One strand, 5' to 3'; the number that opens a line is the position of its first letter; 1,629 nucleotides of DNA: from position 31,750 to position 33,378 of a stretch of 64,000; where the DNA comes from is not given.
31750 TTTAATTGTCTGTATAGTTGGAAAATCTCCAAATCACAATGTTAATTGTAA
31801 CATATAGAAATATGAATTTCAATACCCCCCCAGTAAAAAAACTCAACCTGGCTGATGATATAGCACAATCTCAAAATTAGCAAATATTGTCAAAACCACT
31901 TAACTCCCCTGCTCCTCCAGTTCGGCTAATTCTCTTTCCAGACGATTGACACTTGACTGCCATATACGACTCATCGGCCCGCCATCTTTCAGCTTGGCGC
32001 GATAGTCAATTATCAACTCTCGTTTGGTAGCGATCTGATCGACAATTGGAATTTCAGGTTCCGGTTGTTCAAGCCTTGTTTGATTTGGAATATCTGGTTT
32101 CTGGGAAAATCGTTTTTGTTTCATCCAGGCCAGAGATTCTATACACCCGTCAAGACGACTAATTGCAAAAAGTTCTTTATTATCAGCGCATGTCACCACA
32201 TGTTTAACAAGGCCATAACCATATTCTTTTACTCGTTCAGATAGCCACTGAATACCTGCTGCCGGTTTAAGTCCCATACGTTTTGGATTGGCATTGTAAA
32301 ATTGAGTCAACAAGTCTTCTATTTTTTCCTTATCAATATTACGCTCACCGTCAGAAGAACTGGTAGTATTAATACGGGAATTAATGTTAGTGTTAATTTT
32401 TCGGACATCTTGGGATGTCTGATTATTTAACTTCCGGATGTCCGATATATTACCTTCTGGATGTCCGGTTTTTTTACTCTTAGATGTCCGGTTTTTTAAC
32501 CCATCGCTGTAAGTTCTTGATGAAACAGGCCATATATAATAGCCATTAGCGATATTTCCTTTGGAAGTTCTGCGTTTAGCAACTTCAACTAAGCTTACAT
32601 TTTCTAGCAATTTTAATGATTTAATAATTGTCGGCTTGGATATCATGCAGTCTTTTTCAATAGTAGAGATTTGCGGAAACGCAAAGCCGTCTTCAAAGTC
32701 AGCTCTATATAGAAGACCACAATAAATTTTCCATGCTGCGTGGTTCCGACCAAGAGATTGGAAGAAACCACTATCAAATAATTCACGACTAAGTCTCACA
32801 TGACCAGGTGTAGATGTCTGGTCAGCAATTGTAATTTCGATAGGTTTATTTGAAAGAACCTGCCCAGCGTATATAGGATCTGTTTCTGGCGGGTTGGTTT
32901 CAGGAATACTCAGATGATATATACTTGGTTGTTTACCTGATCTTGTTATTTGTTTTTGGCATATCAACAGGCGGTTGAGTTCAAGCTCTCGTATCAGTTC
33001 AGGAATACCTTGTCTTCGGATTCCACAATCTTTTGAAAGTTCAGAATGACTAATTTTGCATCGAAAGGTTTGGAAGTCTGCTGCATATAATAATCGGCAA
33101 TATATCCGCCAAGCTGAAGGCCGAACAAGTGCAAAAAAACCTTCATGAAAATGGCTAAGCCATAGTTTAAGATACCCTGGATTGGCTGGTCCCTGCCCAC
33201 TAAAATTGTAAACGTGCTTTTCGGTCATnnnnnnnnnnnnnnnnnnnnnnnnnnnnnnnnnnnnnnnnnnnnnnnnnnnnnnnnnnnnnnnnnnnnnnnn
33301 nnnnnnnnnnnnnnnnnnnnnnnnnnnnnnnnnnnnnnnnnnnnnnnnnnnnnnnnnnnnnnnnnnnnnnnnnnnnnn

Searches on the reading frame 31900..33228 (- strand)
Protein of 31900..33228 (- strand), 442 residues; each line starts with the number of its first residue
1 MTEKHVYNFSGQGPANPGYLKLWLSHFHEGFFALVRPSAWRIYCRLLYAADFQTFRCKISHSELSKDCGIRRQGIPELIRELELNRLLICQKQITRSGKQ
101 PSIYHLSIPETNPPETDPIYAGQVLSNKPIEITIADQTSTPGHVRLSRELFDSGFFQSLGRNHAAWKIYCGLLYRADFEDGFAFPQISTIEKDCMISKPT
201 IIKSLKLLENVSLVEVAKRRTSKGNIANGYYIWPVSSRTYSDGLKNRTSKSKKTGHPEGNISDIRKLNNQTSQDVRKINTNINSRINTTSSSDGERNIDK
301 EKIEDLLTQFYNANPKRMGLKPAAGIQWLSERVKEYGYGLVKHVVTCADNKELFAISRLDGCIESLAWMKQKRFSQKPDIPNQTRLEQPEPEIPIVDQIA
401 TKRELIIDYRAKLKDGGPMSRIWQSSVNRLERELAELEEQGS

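Call 12: search_protein_families(library=pfam, proteins=[window:31900-33228:-], max_evalue=0.01)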
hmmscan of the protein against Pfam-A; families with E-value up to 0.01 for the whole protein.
window:31900-33228:- (442 aa): 1 family
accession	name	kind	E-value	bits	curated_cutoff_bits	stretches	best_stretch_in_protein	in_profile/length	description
PF13730.12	HTH_36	-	7.3e-08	32.5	25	1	162-209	4-50/55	Helix-turn-helix domain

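Call 13: search_protein_families(library=phrogs, proteins=[window:31900-33228:-], max_evalue=0.01)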
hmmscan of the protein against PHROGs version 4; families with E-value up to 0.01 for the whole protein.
window:31900-33228:- (442 aa): 14 families
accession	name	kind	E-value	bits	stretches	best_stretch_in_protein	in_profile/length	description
phrog_186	-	DNA, RNA and nucleotide metabolism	1e-17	65.8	1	136-351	15-215/308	DnaD-like helicase loader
phrog_270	-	DNA, RNA and nucleotide metabolism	9.4e-12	46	1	169-328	53-199/383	replication initiation protein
phrog_678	-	DNA, RNA and nucleotide metabolism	4.1e-11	44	1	139-297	28-196/346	replication initiation O-like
phrog_428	-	DNA, RNA and nucleotide metabolism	3.3e-09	37.4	1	179-313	122-247/455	replication initiation protein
phrog_1032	-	DNA, RNA and nucleotide metabolism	4.6e-09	37.7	1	179-316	32-171/281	replication initiation protein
phrog_7882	-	DNA, RNA and nucleotide metabolism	1.3e-08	35.7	1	179-293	61-181/314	DnaD-like helicase loader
phrog_391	-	DNA, RNA and nucleotide metabolism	4e-08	34.3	1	176-297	29-162/298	replication initiation O-like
phrog_8102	-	DNA, RNA and nucleotide metabolism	1.5e-06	28.5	1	166-291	37-139/337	replication initiation protein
phrog_4617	-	DNA, RNA and nucleotide metabolism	2.6e-06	28.2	1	179-234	32-88/223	replication initiation protein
phrog_6643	-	DNA, RNA and nucleotide metabolism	2.8e-06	28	1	179-303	32-151/313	replication initiation protein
phrog_8540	-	DNA, RNA and nucleotide metabolism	4.6e-06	28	1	177-251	28-106/196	replication initiation O-like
phrog_345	-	DNA, RNA and nucleotide metabolism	0.0003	21.6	0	49-107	58-117/297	replication initiation O-like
phrog_1835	-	DNA, RNA and nucleotide metabolism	0.00037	20.9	1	181-289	64-166/301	HTH DNA binding protein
phrog_12720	-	DNA, RNA and nucleotide metabolism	0.0017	19.3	0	19-82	12-73/117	DNA binding protein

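Call 44: find_homologous_proteins(query=window:31900-33228:-, max_evalue=0.00001)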
Query window:31900-33228:- (442 aa): 7 proteins with E <= 0.00001 among 5174 candidates.
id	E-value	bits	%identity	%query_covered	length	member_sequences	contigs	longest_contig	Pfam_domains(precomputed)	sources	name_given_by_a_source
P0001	0.0e+0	1017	100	100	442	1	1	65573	PF13730.13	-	-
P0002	4.4e-173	594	61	100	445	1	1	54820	PF13730.13,PF21984.3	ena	-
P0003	5.2e-173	594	60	100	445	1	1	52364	PF13730.13,PF21984.3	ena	-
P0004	7.4e-158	544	54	99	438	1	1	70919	PF13730.13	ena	-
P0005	2.5e-155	536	54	95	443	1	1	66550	PF13730.13,PF21984.3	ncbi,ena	-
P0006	1.7e-112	394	42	99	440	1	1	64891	PF13730.13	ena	-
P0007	1.9e-84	302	35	94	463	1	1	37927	PF13730.13,PF01978.26,PF09339.17,PF00392.28,PF13545.13,PF21984.3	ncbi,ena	-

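Call 45: find_encoding_contigs(protein=P0002, flank=10000, max_places=3)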
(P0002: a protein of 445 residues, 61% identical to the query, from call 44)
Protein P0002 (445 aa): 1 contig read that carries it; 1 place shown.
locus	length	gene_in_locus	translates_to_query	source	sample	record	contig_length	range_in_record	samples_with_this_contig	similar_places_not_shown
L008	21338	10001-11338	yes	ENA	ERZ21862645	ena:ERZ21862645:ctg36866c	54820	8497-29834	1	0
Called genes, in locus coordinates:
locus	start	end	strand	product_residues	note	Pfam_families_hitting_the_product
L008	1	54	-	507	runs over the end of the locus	-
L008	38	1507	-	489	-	-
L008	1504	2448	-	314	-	PF13175:AAA_15 (faint), PF13476:AAA_23 (weak), PF00005:ABC_tran, PF13304:AAA_21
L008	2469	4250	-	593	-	-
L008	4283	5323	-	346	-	PF05496:RuvB_N (faint), PF20030:bpMoxR, PF07726:AAA_3, PF07728:AAA_5, PF17863:AAA_lid_2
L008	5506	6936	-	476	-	-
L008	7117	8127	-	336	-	PF00356:LacI, PF00532:Peripla_BP_1, PF13407:Peripla_BP_4, PF13377:Peripla_BP_3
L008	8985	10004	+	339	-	-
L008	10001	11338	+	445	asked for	PF21984:DnaD_N (faint), PF13730:HTH_36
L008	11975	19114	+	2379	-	PF20148:DUF6531 (weak), PF05593:RHS_repeat (faint)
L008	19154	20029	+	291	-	PF25171:Beta-prop_WDR36-Utp21_1st (faint)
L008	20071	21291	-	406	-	PF13546:DDE_5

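Call 46: find_encoding_contigs(protein=P0004, flank=10000, max_places=3)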
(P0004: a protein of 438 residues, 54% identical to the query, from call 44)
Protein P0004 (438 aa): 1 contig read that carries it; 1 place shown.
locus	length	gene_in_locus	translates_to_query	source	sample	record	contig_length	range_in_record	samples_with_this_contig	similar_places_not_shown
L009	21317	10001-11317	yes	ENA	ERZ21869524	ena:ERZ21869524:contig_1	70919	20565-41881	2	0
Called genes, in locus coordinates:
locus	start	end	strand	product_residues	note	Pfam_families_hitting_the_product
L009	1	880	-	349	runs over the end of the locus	PF17761:DUF1016_N, PF06250:YhcG_C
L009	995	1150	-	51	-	-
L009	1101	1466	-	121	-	-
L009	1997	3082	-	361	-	PF02899:Phage_int_SAM_1 (weak), PF13102:Phage_int_SAM_5 (faint), PF00589:Phage_integrase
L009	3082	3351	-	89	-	-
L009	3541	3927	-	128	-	-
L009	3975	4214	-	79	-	-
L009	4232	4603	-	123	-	-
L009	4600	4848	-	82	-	-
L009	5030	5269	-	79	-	-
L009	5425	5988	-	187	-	PF13876:Phage_gp49_66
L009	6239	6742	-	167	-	-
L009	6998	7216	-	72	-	-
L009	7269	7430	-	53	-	-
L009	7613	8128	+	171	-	-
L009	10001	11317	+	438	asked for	PF13730:HTH_36 (faint)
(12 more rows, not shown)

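Call 47: find_encoding_contigs(protein=P0005, flank=10000, max_places=3)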
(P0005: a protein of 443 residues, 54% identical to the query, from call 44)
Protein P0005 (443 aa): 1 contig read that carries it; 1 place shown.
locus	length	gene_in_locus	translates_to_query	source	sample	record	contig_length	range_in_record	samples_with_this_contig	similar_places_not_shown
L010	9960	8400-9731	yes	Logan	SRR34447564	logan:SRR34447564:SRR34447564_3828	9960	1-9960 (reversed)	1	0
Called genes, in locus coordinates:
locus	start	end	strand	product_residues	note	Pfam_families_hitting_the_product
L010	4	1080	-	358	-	PF17761:DUF1016_N, PF06250:YhcG_C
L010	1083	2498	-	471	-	PF00772:DnaB, PF03796:DnaB_C, PF13481:AAA_25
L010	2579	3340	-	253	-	PF01507:PAPS_reduct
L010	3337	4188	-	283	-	PF04055:Radical_SAM (faint)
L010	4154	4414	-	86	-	-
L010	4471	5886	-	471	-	PF13730:HTH_36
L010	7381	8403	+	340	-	-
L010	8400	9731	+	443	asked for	PF13730:HTH_36 (faint), PF21984:DnaD_N (faint)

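Call 53: find_encoding_contigs(protein=P0006, flank=10000, max_places=3)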
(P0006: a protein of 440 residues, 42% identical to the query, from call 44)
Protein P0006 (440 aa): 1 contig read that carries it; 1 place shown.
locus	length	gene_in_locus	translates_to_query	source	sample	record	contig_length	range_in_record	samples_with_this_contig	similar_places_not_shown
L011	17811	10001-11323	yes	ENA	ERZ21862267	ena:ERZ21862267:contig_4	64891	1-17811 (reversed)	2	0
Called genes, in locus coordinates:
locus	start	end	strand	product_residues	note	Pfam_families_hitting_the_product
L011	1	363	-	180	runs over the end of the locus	-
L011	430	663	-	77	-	-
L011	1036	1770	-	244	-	-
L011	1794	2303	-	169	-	-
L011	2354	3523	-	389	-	PF17761:DUF1016_N, PF06250:YhcG_C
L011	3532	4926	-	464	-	PF00772:DnaB, PF13481:AAA_25, PF03796:DnaB_C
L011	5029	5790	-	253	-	PF01507:PAPS_reduct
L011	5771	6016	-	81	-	-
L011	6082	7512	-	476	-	PF13730:HTH_36 (weak)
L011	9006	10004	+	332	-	-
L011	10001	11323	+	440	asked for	PF13730:HTH_36 (weak)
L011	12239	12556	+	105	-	-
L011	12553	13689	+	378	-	PF00589:Phage_integrase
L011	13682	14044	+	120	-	-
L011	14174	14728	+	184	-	-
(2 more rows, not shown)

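Call 54: find_encoding_contigs(protein=P0007, flank=10000, max_places=3)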
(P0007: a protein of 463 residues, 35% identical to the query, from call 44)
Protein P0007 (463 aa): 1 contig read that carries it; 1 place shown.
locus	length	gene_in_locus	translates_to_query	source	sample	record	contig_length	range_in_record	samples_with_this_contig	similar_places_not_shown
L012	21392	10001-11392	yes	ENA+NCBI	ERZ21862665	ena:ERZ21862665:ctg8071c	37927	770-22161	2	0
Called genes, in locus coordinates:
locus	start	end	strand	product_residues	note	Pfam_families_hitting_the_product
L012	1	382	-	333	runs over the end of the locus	PF20030:bpMoxR, PF05496:RuvB_N (faint), PF13191:AAA_16 (faint), PF00004:AAA, PF07726:AAA_3, PF07728:AAA_5, PF17863:AAA_lid_2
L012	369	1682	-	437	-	-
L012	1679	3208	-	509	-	-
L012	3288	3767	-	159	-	-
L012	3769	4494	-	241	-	PF07963:N_methyl (weak)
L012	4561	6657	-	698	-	PF00404:Dockerin_1 (weak)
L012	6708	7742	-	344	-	-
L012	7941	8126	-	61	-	PF10636:hemP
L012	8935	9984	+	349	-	-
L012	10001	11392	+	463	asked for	PF01978:TrmB (faint), PF13545:HTH_Crp_2 (faint), PF00392:GntR (faint), PF09339:HTH_IclR (faint), PF21984:DnaD_N (faint), PF13730:HTH_36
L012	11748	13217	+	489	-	PF04326:SLFN_AlbA_2, PF13749:HATPase_c_4, PF21247:Fic-like_C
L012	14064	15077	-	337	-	-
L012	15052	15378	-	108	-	-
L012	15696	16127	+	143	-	-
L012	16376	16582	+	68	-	-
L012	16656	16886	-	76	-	-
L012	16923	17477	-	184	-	-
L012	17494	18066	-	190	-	-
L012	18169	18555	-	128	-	-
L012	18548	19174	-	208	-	-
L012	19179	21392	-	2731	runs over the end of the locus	PF05593:RHS_repeat (faint)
